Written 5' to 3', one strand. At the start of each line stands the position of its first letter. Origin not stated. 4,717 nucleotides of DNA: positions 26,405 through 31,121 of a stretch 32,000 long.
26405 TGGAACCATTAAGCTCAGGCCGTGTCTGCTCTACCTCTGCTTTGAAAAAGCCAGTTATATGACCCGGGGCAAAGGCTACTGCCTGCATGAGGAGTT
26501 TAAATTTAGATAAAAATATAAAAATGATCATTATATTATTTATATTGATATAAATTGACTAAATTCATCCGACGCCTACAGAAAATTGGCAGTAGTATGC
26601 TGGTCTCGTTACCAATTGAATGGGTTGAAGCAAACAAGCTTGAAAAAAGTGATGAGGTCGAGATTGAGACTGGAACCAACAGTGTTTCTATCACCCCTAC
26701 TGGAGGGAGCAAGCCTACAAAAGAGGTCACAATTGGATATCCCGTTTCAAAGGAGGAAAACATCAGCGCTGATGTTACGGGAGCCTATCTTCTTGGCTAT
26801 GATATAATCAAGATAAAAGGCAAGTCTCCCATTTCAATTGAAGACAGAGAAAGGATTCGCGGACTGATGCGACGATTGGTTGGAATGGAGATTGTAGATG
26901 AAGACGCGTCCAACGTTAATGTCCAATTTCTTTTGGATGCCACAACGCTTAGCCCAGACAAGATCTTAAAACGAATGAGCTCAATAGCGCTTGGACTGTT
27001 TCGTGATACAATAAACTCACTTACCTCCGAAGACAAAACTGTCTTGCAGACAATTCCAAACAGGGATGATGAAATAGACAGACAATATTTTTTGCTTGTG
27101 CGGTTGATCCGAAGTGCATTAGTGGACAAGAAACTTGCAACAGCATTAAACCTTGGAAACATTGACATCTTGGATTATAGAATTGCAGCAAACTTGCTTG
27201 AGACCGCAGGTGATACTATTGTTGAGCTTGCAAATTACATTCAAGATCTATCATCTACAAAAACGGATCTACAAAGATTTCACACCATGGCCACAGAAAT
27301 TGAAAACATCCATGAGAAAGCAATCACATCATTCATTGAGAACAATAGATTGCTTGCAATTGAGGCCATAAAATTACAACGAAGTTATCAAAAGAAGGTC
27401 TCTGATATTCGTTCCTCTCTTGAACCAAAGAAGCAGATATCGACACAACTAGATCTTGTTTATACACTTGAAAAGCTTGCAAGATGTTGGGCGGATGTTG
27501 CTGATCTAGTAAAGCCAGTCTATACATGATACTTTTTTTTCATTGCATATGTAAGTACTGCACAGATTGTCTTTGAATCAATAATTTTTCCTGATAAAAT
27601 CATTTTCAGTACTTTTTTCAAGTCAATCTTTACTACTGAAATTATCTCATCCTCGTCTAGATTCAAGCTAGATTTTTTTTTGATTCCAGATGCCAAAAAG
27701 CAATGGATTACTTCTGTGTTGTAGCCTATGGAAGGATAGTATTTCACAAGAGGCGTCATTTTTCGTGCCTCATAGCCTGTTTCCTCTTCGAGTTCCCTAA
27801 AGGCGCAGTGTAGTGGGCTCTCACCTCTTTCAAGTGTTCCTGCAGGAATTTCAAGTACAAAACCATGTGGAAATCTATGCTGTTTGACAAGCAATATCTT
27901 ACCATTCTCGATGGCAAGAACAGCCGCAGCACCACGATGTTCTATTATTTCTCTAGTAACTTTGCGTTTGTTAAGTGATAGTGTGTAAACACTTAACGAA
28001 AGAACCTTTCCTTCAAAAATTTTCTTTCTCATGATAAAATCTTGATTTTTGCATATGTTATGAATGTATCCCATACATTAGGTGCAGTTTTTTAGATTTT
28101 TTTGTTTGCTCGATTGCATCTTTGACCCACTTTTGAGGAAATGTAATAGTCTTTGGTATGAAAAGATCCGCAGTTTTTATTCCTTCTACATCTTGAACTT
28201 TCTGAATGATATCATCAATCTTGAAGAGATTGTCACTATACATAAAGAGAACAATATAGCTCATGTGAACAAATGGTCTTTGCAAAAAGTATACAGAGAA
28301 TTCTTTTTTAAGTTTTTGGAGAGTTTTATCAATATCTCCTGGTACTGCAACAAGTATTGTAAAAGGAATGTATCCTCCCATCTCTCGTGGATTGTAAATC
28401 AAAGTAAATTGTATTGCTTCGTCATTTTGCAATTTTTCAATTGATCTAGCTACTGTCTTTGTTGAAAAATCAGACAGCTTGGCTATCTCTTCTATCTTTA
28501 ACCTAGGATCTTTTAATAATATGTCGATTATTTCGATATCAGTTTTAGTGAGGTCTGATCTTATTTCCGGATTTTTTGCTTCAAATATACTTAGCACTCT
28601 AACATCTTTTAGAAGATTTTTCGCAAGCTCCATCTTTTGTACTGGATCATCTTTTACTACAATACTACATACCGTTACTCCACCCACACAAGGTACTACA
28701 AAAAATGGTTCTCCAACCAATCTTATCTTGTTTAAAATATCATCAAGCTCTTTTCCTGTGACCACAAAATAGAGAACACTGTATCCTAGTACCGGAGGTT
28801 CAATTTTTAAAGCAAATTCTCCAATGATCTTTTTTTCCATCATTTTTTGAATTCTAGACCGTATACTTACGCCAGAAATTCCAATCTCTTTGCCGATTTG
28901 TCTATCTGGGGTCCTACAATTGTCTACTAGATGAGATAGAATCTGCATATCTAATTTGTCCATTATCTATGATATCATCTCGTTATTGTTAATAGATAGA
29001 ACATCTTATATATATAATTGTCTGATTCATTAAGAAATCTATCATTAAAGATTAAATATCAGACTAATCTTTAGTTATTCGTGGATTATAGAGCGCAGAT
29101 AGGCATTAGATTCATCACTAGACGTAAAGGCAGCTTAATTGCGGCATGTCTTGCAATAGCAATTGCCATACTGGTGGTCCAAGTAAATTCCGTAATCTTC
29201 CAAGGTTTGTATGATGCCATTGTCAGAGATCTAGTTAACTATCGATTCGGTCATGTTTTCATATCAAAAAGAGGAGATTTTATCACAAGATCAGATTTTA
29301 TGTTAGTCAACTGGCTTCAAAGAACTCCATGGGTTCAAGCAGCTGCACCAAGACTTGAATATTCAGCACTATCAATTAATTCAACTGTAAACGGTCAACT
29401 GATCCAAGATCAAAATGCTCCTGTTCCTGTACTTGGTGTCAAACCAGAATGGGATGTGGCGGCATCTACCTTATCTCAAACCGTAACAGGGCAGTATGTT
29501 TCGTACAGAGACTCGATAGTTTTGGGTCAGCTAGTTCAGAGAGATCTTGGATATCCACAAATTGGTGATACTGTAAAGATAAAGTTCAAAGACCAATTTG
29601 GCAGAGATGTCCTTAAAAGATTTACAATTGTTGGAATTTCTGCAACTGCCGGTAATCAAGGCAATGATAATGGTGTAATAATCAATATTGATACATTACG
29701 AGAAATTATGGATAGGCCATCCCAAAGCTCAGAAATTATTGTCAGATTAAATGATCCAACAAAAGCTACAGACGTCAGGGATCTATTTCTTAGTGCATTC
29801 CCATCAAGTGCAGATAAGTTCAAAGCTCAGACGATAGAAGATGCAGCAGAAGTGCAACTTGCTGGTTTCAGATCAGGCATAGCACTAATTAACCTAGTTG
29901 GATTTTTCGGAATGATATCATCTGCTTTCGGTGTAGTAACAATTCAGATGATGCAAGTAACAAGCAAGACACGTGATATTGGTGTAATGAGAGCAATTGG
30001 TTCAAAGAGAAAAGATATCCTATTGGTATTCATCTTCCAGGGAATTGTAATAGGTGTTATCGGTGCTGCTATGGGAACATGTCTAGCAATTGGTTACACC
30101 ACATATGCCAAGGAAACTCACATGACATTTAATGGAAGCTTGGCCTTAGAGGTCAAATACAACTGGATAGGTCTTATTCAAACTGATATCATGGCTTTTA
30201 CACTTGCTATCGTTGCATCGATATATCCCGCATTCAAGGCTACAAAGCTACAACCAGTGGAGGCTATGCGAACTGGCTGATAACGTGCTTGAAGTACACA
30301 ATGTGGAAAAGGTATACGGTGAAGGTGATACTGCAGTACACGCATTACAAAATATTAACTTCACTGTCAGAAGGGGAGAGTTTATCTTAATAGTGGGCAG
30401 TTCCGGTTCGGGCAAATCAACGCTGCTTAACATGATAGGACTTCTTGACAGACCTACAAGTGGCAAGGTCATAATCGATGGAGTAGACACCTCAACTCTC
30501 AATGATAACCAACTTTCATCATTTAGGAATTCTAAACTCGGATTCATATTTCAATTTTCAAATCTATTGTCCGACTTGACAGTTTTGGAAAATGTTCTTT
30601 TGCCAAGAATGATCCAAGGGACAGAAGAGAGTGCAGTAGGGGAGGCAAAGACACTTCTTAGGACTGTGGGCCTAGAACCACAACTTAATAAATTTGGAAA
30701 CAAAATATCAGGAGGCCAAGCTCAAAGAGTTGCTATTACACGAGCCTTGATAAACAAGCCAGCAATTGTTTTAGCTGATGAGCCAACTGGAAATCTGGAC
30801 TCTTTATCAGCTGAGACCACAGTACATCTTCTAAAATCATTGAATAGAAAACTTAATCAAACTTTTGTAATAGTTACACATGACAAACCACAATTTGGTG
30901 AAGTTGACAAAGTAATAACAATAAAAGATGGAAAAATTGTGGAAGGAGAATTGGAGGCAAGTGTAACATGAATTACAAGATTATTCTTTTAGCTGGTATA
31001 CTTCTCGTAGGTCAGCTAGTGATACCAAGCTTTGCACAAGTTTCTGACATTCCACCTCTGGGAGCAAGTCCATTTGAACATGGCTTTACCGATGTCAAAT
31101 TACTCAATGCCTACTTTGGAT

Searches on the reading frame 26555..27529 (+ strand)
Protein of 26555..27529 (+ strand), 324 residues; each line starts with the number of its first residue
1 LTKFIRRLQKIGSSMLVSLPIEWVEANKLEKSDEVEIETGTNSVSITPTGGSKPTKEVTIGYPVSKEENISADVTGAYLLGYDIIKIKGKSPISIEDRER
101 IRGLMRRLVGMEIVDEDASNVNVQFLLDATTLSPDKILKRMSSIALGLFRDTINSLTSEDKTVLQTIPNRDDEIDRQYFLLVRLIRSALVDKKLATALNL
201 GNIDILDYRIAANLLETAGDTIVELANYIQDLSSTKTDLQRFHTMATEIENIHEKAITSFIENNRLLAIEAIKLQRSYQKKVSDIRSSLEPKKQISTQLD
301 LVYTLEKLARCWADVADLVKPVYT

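Call 52: search_protein_families(library=pfam, proteins=[window:26555-27529:+], max_evalue=0.01)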
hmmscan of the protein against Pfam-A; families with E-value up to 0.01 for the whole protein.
window:26555-27529:+ (324 aa): 2 families
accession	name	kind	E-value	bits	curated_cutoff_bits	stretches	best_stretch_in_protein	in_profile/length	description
PF01895.24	PhoU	-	5.3e-13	49.6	23.5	1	138-228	1-88/89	PhoU domain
PF04014.23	MazE_antitoxin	-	4.1e-06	27.1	24.7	1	9-49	2-43/48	Antidote-toxin recognition MazE, bacterial antitoxin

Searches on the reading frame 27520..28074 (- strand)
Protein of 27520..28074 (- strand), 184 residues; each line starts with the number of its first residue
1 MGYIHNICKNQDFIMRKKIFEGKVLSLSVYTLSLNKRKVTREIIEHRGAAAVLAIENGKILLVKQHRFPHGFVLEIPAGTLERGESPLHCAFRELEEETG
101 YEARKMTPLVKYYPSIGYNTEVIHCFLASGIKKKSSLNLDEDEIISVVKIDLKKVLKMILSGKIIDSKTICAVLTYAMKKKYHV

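Call 52: search_protein_families(library=pfam, proteins=[window:27520-28074:-], max_evalue=0.01)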
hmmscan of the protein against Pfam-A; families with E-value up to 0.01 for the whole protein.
window:27520-28074:- (184 aa): 1 family
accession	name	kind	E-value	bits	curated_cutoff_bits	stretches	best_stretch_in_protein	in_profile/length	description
PF00293.34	NUDIX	-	1.3e-18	67.8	21.1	1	46-155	3-118/134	NUDIX domain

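Call 87: find_encoding_contigs(protein=window:27520-28074:-, flank=10000, max_places=2)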
Protein window:27520-28074:- (184 aa): 2 contigs read that carry it; 1 place shown.
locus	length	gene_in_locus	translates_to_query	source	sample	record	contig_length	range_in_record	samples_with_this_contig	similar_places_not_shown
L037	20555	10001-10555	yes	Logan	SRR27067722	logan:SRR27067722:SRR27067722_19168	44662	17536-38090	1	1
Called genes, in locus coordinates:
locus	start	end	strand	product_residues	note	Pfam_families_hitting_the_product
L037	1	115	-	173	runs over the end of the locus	-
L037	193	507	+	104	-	-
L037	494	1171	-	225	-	PF00696:AA_kinase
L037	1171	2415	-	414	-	PF01966:HD, PF19276:HD_assoc_2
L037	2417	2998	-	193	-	PF02223:Thymidylate_kin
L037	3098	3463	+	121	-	PF17886:ArsA_HSP20 (faint), PF00011:HSP20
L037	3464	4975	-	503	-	PF03109:ABC1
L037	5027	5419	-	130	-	-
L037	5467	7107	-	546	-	-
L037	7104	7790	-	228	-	PF00005:ABC_tran, PF02463:SMC_N (weak)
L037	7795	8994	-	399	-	PF02687:FtsX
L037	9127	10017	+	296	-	PF13404:HTH_AsnC-type (weak), PF13412:HTH_24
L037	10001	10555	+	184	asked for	PF00293:NUDIX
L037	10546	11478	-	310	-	PF01895:PhoU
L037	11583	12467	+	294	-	PF22700:MVD-like_N (weak), PF00288:GHMP_kinases_N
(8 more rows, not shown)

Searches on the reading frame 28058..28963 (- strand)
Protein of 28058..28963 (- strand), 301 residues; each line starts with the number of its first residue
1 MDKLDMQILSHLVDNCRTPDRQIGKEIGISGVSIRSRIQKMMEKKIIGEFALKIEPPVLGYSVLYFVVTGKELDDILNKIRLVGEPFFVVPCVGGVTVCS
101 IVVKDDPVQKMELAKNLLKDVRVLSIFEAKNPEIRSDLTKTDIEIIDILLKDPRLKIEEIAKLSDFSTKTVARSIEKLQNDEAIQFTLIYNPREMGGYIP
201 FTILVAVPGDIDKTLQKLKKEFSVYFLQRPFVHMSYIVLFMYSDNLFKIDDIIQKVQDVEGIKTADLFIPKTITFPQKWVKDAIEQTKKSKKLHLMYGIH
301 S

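Call 52: search_protein_families(library=pfam, proteins=[window:28058-28963:-], max_evalue=0.01)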
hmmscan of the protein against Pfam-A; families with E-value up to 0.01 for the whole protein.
window:28058-28963:- (301 aa): 10 families
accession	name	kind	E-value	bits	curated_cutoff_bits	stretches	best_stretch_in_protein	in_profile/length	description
PF13404.12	HTH_AsnC-type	-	1.2e-20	73.4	27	2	1-41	1-41/42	AsnC-type helix-turn-helix domain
PF13412.12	HTH_24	-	4.3e-17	61.8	21.9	2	138-184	1-47/48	Winged helix-turn-helix DNA-binding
PF08280.17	HTH_Mga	-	1.4e-06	28.6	23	1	140-179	5-44/59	M protein trans-acting positive regulator (MGA) HTH domain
PF01978.25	TrmB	-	5.2e-05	23.5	25.6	0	137-185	5-53/68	Sugar-specific transcriptional regulator TrmB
PF08279.18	HTH_11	-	0.0008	19.7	25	0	144-182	4-43/55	HTH domain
PF25212.1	HVO_A0114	-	0.0009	19.4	27.6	1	133-186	15-68/84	HVO_A0114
PF05043.19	Mga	-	0.0014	19.6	21.1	0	140-180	16-56/87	Mga helix-turn-helix domain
PF01047.28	MarR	-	0.0067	16.7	24.6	0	138-186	1-49/59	MarR family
PF08220.18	HTH_DeoR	-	0.0078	16.4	21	0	144-184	4-44/57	DeoR-like helix-turn-helix domain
PF02002.24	TFIIE_alpha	-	0.008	16.5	22.9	0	142-185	15-58/105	TFIIE alpha subunit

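Call 85: find_encoding_contigs(protein=window:28058-28963:-, flank=10000, max_places=3)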
Protein window:28058-28963:- (301 aa): no gene with exactly this product is on record in the collection.

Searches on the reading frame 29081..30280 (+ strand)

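Call 52: search_protein_families(library=pfam, proteins=[window:29081-30280:+], max_evalue=0.01)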
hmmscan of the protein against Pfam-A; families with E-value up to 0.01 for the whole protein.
window:29081-30280:+ (399 aa): 1 family
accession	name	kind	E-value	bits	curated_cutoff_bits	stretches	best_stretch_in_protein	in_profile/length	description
PF02687.27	FtsX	-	1e-16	61.5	25.5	1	272-392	2-120/120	FtsX-like permease C-terminal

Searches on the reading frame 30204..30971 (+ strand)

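Call 52: search_protein_families(library=pfam, proteins=[window:30204-30971:+], max_evalue=0.01)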
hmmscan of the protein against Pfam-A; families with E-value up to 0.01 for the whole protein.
window:30204-30971:+ (255 aa): 9 families
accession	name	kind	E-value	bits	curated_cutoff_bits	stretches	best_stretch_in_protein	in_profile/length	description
PF00005.33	ABC_tran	-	2.4e-33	116.1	25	1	48-195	1-136/137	ABC transporter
PF02463.25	SMC_N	-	3.7e-06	27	40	1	59-241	25-212/220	RecF/RecN/SMC N terminal domain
PF13555.12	AAA_29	-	5.3e-05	23.3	27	1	53-76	17-40/61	P-loop containing region of AAA domain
PF13476.12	AAA_23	-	0.00035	21.7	27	1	48-79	12-40/201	AAA domain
PF13191.12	AAA_16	-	0.00095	20.1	32.6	1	48-82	12-49/167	AAA ATPase domain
PF03193.22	RsgA_GTPase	-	0.0012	19.1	30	1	47-78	96-126/174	RsgA GTPase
PF13401.12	AAA_22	-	0.0028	18.4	27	1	57-82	4-29/130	AAA domain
PF20703.3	nSTAND1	-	0.0054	16.8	27.1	1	53-81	28-55/379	Novel STAND NTPase 1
PF13304.12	AAA_21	-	0.0058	17.2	27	0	61-95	2-26/304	AAA domain, putative AbiEii toxin, Type IV TA system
